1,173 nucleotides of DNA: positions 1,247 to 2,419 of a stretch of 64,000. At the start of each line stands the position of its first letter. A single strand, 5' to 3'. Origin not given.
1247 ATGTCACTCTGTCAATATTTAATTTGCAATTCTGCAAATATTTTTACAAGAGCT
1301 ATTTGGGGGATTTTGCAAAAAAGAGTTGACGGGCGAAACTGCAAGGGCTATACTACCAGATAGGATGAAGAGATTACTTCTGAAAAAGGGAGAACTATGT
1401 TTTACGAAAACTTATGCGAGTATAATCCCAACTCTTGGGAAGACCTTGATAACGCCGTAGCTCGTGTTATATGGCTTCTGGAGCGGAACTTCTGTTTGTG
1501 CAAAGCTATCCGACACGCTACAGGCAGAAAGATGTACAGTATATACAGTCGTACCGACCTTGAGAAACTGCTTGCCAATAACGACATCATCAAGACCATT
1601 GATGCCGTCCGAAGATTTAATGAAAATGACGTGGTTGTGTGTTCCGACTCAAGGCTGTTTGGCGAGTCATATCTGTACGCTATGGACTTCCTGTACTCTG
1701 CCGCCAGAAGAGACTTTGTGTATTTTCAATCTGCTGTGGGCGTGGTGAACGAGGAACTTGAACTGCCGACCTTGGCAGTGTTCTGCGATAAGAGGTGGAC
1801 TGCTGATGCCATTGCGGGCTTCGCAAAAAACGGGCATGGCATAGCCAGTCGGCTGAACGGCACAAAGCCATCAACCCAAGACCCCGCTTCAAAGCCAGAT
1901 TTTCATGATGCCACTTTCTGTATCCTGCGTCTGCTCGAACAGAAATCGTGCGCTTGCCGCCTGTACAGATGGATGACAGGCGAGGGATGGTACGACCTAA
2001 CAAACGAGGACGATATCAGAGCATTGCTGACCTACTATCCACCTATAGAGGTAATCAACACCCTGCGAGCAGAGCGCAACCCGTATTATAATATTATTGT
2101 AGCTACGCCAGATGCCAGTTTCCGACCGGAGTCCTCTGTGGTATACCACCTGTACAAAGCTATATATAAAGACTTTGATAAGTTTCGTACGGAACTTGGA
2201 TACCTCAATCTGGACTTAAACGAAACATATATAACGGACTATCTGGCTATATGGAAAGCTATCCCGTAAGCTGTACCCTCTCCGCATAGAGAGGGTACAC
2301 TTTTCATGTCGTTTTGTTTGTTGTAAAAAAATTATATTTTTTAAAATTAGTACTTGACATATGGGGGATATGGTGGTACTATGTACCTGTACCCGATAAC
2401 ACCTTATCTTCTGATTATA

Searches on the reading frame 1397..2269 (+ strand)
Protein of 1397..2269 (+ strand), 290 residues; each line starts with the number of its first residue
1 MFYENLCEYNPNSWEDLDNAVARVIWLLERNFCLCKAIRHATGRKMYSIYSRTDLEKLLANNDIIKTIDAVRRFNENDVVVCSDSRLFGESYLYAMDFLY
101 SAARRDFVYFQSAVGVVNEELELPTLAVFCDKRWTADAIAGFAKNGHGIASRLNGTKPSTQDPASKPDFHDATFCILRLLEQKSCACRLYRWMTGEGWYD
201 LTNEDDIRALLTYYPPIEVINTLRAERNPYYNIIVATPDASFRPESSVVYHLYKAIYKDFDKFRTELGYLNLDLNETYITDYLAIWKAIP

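Call 88: find_encoding_contigs(protein=window:1397-2269:+, flank=10000, max_places=4)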
Protein window:1397-2269:+ (290 aa): no gene with exactly this product is on record in the collection.
